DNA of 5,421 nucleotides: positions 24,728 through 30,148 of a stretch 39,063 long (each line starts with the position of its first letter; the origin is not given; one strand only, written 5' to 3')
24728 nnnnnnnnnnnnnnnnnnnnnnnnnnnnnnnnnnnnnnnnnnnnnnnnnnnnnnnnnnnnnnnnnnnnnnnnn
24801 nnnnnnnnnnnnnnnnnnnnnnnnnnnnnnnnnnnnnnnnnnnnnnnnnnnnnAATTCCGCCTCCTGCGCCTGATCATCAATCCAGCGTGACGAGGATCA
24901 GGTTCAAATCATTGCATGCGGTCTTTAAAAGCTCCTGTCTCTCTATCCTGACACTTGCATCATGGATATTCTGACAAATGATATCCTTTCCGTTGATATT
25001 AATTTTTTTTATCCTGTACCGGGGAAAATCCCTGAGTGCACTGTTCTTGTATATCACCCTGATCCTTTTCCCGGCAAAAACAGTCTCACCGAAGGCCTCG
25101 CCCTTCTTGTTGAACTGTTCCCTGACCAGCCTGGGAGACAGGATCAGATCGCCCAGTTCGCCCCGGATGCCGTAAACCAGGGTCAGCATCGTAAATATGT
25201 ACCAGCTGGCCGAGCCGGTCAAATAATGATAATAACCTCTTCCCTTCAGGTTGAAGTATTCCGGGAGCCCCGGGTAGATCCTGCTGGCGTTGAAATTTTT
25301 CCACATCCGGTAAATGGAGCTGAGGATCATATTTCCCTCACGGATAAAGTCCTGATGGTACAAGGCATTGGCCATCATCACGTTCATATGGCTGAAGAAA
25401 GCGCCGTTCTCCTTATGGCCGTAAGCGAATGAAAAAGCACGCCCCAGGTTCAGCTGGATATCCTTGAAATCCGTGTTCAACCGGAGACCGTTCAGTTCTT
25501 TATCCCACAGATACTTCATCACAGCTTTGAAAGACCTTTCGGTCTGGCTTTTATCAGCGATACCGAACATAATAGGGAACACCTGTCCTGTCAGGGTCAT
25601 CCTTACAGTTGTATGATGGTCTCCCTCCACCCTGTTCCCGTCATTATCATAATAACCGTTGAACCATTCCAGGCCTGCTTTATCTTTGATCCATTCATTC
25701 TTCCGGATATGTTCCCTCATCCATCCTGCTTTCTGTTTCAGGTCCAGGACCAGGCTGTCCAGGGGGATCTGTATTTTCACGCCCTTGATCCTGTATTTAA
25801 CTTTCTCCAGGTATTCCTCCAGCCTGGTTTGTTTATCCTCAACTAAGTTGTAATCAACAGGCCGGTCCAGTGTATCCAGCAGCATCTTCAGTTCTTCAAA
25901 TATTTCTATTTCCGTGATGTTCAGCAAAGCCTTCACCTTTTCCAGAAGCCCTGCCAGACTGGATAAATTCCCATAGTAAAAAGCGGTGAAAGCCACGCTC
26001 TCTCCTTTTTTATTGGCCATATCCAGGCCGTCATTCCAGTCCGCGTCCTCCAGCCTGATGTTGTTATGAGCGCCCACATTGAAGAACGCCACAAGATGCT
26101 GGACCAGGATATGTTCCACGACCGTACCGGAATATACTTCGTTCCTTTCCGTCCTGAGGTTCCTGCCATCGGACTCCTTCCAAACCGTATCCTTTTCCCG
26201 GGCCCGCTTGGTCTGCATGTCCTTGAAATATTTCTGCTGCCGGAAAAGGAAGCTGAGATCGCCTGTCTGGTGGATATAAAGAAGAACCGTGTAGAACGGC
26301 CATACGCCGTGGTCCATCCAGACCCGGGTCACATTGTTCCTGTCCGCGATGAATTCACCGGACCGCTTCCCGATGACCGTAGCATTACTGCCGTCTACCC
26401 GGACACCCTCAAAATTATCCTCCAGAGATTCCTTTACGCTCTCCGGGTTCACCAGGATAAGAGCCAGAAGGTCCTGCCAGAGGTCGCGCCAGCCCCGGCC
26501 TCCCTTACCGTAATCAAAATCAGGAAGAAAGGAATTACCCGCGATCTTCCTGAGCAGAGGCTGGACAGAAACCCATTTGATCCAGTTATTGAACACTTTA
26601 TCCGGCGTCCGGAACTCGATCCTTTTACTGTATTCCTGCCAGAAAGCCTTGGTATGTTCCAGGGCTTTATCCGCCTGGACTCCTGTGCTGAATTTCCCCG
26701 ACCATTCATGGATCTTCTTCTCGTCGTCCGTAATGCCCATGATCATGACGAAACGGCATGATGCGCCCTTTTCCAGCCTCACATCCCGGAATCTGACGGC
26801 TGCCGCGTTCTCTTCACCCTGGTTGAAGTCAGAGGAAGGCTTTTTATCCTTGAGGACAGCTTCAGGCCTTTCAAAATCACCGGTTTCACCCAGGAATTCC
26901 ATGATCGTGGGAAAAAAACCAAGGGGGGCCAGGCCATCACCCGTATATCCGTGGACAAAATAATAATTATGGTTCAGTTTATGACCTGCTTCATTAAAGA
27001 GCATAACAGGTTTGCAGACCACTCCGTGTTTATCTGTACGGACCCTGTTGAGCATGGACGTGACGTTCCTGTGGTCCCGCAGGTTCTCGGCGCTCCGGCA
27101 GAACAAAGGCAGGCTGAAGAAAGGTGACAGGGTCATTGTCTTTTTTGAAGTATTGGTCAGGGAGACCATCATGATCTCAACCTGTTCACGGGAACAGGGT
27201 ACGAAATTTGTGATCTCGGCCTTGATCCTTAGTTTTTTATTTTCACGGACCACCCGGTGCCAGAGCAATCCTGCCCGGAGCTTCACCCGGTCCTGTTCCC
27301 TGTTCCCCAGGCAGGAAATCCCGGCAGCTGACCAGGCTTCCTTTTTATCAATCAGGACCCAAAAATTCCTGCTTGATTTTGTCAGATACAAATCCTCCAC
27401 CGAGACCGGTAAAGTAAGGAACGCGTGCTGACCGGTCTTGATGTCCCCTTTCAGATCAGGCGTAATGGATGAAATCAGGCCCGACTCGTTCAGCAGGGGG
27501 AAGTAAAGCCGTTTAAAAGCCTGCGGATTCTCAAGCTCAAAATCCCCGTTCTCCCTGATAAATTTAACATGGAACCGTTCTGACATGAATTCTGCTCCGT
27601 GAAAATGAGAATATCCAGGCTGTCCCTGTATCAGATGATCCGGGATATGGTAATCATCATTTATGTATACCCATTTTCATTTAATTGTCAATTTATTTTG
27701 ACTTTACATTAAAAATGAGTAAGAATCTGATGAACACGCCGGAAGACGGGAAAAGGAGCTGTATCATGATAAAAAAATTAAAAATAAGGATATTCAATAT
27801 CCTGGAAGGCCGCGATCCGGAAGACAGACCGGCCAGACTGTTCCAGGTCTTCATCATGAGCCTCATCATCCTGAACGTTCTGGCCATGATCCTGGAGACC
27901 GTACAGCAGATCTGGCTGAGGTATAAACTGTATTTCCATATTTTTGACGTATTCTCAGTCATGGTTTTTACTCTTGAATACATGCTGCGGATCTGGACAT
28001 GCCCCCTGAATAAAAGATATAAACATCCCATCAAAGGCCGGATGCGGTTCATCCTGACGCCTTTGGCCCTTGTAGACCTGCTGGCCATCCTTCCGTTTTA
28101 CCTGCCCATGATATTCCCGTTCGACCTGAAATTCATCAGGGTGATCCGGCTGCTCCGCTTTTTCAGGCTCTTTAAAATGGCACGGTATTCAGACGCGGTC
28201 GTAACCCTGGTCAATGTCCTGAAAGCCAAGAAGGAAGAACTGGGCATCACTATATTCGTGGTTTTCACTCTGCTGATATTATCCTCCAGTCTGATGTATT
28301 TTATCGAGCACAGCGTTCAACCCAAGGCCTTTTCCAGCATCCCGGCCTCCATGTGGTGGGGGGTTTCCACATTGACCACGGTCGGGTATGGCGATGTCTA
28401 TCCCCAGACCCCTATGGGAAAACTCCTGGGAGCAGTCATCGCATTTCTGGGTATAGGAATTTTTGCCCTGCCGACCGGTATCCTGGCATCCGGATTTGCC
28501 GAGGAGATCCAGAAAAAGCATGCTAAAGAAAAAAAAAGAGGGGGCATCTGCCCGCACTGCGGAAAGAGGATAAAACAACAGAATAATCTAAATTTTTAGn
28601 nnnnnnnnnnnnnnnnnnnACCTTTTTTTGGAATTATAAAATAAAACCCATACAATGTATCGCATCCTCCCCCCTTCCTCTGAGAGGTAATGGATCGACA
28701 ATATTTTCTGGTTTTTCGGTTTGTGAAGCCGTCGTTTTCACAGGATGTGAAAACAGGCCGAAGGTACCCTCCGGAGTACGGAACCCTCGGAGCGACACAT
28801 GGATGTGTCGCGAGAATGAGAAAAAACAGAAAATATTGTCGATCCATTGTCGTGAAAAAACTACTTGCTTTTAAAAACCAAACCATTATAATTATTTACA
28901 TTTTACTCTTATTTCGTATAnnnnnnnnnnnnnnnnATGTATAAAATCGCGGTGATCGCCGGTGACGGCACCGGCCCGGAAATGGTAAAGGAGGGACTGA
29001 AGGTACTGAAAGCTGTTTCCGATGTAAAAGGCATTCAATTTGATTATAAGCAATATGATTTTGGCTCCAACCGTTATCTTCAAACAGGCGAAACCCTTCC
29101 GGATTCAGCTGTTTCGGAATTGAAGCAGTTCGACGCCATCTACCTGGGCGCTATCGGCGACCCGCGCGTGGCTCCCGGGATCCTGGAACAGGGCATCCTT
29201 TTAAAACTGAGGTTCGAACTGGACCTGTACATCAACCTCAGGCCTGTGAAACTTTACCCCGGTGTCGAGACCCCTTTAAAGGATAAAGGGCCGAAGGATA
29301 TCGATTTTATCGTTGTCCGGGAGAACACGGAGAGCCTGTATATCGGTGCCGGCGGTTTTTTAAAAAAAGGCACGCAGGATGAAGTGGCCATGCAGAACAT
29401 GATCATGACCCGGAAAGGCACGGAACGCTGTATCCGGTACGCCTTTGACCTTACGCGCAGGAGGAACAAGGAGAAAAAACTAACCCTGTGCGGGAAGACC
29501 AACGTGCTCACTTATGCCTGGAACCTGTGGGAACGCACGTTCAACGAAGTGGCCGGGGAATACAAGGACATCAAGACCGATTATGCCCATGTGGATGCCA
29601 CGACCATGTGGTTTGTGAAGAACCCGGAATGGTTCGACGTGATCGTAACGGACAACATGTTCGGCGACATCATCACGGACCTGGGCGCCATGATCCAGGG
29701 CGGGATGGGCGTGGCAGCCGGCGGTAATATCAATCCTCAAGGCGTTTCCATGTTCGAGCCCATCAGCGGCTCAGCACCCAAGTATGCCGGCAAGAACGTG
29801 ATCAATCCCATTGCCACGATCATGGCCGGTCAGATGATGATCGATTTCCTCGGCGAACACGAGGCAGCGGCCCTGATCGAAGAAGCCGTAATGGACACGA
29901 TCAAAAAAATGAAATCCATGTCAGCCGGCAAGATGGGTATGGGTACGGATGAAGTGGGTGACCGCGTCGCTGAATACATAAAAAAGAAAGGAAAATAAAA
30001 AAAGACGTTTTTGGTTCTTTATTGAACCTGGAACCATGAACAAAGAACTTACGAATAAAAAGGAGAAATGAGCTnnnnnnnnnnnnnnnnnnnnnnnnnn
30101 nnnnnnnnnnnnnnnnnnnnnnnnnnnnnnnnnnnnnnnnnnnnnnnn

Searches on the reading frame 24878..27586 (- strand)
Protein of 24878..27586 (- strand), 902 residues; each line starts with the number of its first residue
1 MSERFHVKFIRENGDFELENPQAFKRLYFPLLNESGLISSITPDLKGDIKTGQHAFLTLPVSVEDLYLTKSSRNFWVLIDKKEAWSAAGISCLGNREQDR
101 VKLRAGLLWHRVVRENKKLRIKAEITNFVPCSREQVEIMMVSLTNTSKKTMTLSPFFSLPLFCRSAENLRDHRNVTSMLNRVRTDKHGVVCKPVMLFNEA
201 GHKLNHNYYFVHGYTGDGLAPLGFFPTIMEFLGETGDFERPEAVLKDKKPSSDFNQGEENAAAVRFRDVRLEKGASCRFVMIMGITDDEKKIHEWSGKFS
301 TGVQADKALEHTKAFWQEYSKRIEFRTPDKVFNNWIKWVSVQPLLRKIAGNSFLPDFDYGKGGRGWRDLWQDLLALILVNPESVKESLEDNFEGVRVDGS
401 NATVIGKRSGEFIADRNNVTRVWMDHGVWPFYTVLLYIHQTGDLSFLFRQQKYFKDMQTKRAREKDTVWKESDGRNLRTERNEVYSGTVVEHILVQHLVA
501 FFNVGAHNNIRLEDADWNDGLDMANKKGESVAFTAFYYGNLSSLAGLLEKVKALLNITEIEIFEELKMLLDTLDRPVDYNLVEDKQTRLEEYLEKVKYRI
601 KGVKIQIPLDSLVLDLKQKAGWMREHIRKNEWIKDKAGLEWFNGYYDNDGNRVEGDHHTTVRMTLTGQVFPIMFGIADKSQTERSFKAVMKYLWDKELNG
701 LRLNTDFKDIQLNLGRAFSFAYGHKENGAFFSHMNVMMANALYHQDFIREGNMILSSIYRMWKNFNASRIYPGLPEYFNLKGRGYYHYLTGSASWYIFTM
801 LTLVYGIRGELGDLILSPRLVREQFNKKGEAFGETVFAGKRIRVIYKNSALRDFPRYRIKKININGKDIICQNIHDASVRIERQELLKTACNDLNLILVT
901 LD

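Call 11: search_protein_families(library=pfam, proteins=[window:24878-27586:-])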
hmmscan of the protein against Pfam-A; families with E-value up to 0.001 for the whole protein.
window:24878-27586:- (902 aa): 2 families
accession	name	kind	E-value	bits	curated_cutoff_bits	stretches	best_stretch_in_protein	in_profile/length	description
PF17167.11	Glyco_hydro_94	-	4.5e-28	98.5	27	3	617-741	229-347/420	Glycosyl hydrolase 94 superfamily, catalytic domain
PF06165.18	GH94_b-supersand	-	3.4e-12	46.8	23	1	80-284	57-251/251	Glycosyl hydrolase 94, supersandwich domain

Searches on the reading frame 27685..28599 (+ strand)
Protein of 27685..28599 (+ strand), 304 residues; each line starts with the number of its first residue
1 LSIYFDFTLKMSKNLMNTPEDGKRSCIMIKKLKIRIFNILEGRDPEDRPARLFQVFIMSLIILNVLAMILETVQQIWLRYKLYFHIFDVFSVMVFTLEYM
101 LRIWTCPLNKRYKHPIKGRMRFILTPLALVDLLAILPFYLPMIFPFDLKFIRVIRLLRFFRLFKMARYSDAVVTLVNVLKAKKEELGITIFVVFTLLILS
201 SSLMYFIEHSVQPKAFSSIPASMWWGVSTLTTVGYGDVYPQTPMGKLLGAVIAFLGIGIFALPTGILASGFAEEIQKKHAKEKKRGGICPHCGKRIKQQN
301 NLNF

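Call 11: search_protein_families(library=pfam, proteins=[window:27685-28599:+])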
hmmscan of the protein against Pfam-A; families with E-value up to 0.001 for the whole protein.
window:27685-28599:+ (304 aa): 2 families
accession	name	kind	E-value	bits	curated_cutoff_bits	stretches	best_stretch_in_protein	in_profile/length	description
PF00520.37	Ion_trans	-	4e-36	124.9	25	1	51-277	2-239/241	Ion transport protein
PF07885.22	Ion_trans_2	-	5e-15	55.6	22.5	1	193-269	2-75/79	Ion channel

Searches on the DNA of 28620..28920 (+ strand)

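Call 33: search_rna_families(source=window, start=28620, end=28920, threshold=evalue, max_evalue=10, show_alignments=3)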
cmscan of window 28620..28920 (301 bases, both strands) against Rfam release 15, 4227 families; matches with E-value up to 10: 2.
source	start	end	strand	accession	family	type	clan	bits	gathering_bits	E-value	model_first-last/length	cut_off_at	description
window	28819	28895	-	RF03035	nqrA-Marinomonas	Gene; sRNA;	-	15.8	95.5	5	1-134/134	no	nqrA-Marinomonas RNA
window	28734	28751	-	RF01690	Bacillaceae-1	Gene; sRNA;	-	15.2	35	2.2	25-42/67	no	Bacillaceae-1 RNA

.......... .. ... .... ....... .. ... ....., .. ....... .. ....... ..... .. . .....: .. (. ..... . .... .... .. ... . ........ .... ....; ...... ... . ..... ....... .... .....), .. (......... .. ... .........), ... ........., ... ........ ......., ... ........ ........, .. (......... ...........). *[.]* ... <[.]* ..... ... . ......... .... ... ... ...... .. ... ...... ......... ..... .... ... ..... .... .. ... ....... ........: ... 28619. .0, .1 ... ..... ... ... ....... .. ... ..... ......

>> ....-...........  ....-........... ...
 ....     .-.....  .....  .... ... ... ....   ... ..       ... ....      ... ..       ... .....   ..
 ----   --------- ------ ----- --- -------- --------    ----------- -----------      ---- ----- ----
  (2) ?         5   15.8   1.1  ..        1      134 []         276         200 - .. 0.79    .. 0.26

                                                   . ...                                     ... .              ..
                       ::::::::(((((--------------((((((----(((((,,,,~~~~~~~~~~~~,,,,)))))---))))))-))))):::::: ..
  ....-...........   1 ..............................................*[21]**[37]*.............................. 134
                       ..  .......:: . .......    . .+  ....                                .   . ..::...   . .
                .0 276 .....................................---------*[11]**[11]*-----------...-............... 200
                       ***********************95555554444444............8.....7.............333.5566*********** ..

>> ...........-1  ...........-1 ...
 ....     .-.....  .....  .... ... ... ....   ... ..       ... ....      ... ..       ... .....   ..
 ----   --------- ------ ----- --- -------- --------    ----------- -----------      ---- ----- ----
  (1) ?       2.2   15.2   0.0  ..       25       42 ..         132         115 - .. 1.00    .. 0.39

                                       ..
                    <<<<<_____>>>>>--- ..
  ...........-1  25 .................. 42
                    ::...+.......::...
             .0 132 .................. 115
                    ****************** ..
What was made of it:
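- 28734..28754 (+): Copy B hairpin 1: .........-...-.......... Same stem as in A; the loop is one nucleotide shorter. Weak Bacillaceae-1 hit on the opposite strand (call 33).
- Closest known: Bacillaceae-1 RNA. Same: B hairpin 1 gives a weak local hit on the opposite strand (call 33).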

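Call 54: search_dna_similar(query=window:28689-28848:+, collection=phages, mode=distant, max_evalue=1)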
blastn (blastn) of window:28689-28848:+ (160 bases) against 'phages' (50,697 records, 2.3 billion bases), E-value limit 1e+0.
Records with a match: 2; places in all: 2; records where one place covers at least 80% of the query: 0.
Best place of each record, by identity: 95-99% 2.
By first word of the organism name: Sulfolobus 2.
By host as written in the record: Sulfolobus sp. G4ST-T-11 2.
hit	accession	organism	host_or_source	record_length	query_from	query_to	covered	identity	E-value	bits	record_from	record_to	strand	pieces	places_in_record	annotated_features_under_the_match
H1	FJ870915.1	Sulfolobus spindle-shaped virus 6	Sulfolobus sp. G4ST-T-11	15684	123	146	15%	95.8%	5e-1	40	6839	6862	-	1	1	unknown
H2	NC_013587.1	Sulfolobus spindle-shaped virus 6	Sulfolobus sp. G4ST-T-11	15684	123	146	15%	95.8%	5e-1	40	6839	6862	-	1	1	hypothetical protein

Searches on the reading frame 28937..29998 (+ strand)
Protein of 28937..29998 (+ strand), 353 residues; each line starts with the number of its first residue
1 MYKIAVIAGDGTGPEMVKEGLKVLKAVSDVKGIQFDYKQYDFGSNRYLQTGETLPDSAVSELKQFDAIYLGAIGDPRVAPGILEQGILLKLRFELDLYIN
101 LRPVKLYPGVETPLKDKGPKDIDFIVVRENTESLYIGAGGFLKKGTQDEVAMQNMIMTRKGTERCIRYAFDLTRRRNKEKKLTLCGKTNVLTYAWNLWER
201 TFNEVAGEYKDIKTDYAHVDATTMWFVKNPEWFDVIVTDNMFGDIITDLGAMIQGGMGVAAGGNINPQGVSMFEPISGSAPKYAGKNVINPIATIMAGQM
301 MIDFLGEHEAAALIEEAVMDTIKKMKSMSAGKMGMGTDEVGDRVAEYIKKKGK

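Call 11: search_protein_families(library=pfam, proteins=[window:28937-29998:+])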
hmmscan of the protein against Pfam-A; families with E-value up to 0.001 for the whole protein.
window:28937-29998:+ (353 aa): 1 family
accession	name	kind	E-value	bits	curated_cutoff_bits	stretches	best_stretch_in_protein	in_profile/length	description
PF00180.25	Iso_dh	-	9.1e-94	315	27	1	3-343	1-347/348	Isocitrate/isopropylmalate dehydrogenase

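Call 14: find_encoding_contigs(protein=window:28937-29998:+, flank=10000, max_places=10)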
Protein window:28937-29998:+ (353 aa): no gene with exactly this product is on record in the collection.

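Call 16: find_related_loci(query=window:28937-29998:+, collection=genome_contigs, flank=10000)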
Query window:28937-29998:+ (353 aa) in genome_contigs; peptide patterns used: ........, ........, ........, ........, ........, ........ (x = any residue, [..] = any of these).
600 stretches matched a pattern (row limit reached: there are more); 593 encode a relative of the query (tblastn E <= 1e-3); the best 80 are kept; 80 distinct loci.
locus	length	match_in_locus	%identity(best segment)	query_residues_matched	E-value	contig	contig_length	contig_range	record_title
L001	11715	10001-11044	76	2-348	1e-180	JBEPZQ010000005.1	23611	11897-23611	MAG: Thermodesulfovibrio sp. isolate 03V1_S199.rosella_refined.019 NODE_1375_length_23611_cov_1.276358, whole genome sho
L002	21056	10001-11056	72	1-351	9e-178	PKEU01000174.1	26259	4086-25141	MAG: bacterium isolate RSA8 c_000000000373, whole genome shotgun sequence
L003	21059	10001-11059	73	1-352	2e-176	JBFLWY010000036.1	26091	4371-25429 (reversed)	MAG: Bacillota bacterium isolate MAG044 MAG044_36, whole genome shotgun sequence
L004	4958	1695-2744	73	1-349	5e-180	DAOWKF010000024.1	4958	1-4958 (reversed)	MAG TPA_asm: Candidatus Omnitrophota bacterium isolate CSMAG_2088 CSMAG_2088_k141_2354133_length_4958_cov_28.0000, whole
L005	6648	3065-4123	73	1-352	1e-176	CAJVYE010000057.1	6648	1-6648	MAG TPA_asm: uncultured Nitrospirae bacterium isolate DRR093005_bin.43_MetaBAT_v2.12.1_MAG genome assembly, contig: NODE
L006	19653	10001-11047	73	2-350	2e-175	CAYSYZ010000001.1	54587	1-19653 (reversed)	MAG TPA_asm: uncultured Desulfovibrionales bacterium isolate binchicken_co327_82 genome assembly, contig: NODE_45_length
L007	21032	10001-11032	74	2-345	4e-175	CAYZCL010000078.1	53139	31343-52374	MAG TPA_asm: uncultured Desulfobacteraceae bacterium isolate binchicken_co219_27 genome assembly, contig: k141_780460, w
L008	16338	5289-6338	74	2-350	3e-175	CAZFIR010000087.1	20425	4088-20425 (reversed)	MAG TPA_asm: uncultured Thermodesulfobacteriota bacterium isolate SRP185410_co1_332 genome assembly, contig: k141_127878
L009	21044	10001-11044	73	2-348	3e-175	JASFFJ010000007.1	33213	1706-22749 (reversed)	MAG: Desulfobacterales bacterium isolate D0606S02metaG_Bin_280 D0606S02metaG_FD_scaffold_26_c1, whole genome shotgun seq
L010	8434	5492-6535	74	2-348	8e-175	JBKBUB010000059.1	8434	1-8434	MAG: Thermodesulfovibrionales bacterium isolate 21H_026.bin.33 NODE_59_length_8434_cov_3.467871, whole genome shotgun se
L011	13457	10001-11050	72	2-350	1e-174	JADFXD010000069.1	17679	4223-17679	MAG: Nitrospirae bacterium isolate nDJH13bin1 nDJH13_bin1_NODE_1627_length_17679_cov_95.044031, whole genome shotgun seq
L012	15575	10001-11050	73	2-350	1e-174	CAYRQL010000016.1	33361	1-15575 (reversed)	MAG TPA_asm: uncultured Actinomycetota bacterium isolate binchicken_co40_100 genome assembly, contig: NODE_921_length_33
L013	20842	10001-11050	71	1-349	6e-174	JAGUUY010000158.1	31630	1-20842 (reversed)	MAG: Bacillota bacterium isolate DeMMO5_7 c_000000021325, whole genome shotgun sequence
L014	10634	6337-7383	73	1-348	1e-173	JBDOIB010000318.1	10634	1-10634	MAG: Thermodesulfobacteriota bacterium isolate TC202112_Ori_Bins020 k147_170661, whole genome shotgun sequence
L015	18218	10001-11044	73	2-348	1e-173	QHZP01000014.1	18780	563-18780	MAG: Acidobacteria bacterium isolate gp11 AA58 14_1009_16_40cm_scaffold_9097_curated, whole genome shotgun sequence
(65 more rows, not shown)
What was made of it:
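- Tried and rejected: LeuB relatives in GTDB species representatives are at most 76% identical and come from many phyla, so they are useless for synteny (call 16).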
